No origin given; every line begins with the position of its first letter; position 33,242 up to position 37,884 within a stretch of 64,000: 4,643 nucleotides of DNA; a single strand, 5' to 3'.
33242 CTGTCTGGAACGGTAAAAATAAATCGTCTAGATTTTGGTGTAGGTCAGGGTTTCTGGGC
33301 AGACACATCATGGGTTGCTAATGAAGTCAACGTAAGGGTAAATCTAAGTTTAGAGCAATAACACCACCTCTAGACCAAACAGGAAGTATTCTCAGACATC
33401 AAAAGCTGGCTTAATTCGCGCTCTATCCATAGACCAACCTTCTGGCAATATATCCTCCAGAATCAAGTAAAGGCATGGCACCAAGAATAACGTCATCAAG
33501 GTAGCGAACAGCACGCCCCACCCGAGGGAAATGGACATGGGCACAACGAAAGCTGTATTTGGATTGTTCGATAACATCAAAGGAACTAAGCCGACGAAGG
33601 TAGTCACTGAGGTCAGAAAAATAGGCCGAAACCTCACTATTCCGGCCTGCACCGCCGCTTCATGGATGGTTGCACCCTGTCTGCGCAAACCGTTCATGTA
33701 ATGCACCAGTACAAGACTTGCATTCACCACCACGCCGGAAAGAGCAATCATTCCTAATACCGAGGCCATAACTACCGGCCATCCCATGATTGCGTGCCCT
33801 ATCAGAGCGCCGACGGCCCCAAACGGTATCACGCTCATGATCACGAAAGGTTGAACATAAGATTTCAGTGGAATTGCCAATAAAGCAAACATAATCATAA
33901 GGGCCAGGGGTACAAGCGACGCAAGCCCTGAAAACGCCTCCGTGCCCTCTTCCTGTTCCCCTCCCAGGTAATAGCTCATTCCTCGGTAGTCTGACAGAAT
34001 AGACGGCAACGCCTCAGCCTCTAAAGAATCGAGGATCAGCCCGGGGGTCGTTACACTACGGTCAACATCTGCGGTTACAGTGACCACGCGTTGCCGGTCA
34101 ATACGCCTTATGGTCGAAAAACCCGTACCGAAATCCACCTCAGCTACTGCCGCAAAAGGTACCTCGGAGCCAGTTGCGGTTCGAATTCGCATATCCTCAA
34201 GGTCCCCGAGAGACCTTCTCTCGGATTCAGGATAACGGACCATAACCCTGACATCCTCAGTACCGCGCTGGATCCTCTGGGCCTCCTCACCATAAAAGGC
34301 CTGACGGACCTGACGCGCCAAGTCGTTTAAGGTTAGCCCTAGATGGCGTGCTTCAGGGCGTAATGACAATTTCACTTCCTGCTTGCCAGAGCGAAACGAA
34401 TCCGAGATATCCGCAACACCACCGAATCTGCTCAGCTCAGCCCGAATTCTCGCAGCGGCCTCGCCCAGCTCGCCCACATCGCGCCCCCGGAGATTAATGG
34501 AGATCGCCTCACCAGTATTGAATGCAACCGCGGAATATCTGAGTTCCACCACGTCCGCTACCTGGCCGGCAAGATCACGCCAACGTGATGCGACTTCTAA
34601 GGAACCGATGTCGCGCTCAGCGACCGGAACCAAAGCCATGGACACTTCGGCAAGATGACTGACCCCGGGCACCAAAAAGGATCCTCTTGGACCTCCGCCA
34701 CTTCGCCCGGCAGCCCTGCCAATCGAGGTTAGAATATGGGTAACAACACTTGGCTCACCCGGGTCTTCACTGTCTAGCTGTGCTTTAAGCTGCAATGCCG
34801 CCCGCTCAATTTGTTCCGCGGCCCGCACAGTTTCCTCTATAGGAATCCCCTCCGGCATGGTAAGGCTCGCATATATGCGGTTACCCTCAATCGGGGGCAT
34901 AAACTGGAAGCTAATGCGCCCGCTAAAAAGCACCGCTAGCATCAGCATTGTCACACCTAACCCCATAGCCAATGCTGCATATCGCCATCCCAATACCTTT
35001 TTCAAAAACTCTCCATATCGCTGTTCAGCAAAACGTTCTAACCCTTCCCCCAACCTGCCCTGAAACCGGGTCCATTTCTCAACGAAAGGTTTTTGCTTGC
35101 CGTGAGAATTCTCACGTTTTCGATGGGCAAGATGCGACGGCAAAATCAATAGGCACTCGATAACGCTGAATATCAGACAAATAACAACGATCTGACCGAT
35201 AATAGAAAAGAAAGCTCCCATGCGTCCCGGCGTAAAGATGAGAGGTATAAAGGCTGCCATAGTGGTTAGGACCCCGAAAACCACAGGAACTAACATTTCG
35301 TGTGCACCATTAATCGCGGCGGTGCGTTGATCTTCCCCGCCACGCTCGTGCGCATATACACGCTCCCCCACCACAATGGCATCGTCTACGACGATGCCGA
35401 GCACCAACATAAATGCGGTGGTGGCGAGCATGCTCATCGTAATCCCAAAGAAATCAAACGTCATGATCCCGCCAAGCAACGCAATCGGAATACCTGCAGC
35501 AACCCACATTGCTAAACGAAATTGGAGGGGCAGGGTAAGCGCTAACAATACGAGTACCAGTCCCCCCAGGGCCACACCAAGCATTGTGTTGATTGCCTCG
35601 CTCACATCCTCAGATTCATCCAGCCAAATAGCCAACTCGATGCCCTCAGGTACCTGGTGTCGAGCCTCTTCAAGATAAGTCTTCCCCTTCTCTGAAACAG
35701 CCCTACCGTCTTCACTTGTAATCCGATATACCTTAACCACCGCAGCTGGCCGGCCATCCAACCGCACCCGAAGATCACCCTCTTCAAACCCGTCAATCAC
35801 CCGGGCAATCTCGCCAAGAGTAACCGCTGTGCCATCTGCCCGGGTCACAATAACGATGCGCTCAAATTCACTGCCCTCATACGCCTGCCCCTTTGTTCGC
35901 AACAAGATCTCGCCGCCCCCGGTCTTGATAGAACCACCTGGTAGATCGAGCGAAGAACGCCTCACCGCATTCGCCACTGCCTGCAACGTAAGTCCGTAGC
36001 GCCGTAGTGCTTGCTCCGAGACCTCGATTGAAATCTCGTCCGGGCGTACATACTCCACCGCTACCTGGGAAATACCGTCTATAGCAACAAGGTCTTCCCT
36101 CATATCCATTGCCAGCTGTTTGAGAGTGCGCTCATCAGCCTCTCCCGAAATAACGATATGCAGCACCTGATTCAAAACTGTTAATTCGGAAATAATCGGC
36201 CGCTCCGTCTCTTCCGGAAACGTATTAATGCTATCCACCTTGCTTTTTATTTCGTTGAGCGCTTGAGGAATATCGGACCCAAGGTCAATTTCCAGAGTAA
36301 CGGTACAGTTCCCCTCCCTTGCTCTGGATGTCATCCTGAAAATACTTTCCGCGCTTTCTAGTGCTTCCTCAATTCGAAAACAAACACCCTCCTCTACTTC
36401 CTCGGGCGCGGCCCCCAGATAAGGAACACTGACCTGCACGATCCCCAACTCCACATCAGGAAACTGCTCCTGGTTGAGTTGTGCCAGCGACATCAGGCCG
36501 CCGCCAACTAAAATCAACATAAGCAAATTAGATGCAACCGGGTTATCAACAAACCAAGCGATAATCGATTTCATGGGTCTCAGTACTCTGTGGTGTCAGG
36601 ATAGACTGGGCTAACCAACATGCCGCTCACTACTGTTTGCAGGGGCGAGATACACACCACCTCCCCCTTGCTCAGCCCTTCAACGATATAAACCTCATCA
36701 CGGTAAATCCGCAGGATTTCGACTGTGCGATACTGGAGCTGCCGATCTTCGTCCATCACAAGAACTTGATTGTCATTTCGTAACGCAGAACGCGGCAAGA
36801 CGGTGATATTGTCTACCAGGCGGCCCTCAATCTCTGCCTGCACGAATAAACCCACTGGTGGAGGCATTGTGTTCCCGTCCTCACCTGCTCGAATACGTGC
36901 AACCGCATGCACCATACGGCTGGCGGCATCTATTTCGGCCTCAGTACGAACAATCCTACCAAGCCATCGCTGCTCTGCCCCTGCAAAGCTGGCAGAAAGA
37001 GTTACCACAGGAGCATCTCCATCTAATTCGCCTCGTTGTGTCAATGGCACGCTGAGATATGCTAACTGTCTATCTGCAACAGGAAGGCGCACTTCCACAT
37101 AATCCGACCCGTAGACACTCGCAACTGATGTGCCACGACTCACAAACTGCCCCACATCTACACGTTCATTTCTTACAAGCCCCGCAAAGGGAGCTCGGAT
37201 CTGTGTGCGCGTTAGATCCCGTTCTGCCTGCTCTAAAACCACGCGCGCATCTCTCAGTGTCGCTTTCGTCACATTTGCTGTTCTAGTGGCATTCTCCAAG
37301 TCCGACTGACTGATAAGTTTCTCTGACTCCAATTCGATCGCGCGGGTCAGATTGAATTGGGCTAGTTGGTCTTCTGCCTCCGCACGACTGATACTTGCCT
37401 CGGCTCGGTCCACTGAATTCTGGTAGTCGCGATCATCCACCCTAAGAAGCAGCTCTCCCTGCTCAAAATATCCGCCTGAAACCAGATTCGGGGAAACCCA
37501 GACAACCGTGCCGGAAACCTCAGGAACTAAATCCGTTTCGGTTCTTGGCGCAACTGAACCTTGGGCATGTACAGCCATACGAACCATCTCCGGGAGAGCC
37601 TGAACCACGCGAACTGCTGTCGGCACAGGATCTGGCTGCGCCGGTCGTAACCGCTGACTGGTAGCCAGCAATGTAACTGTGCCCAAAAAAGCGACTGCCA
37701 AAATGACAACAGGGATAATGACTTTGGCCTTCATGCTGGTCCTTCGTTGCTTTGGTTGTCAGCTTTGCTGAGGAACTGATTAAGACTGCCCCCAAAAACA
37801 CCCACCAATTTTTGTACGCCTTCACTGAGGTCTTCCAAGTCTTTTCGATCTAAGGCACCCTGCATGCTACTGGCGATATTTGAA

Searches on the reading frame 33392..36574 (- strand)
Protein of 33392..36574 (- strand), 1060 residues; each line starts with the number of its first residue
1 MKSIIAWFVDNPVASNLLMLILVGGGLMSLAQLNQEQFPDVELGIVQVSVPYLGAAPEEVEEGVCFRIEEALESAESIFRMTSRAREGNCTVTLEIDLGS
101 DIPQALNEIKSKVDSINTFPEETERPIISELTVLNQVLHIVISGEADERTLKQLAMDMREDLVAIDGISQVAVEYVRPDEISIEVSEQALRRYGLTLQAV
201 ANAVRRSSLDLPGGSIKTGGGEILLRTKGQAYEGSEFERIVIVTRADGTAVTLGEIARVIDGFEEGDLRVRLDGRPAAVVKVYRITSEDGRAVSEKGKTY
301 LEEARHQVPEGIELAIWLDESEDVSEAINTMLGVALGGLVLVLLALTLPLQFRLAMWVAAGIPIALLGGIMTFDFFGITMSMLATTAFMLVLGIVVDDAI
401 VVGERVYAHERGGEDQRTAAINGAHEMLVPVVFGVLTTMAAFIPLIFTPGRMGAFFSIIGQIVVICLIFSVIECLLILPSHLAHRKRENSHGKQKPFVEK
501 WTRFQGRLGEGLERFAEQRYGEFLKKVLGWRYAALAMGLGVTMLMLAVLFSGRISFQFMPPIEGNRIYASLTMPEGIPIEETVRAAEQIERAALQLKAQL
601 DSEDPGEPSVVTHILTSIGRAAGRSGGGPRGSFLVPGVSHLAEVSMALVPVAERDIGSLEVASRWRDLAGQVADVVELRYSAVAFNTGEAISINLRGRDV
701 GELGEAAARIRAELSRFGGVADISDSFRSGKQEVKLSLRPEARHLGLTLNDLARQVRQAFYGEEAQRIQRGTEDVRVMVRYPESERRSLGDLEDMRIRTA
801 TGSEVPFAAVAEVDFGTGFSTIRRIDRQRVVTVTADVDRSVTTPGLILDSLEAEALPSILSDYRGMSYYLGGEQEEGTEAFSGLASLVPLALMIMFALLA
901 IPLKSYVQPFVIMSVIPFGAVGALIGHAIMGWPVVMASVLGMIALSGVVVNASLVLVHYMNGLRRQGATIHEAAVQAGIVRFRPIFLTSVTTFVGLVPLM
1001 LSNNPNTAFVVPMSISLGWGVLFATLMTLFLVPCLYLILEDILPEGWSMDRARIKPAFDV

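Call 62: search_protein_families(library=pfam, proteins=[window:33392-36574:-], max_evalue=1e-8)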
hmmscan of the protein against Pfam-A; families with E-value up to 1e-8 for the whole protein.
window:33392-36574:- (1060 aa): 1 family
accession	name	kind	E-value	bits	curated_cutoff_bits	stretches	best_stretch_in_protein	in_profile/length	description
PF00873.25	ACR_tran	-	1.2e-165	553.3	28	1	4-1039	1-1020/1021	AcrB/AcrD/AcrF family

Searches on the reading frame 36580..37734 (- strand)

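Call 62: search_protein_families(library=pfam, proteins=[window:36580-37734:-], max_evalue=1e-8)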
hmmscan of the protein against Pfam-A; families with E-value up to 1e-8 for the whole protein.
window:36580-37734:- (384 aa): 1 family
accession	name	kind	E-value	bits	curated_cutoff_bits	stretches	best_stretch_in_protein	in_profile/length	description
PF13437.12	HlyD_3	-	4.7e-10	40.6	22.2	0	178-282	1-94/106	HlyD family secretion protein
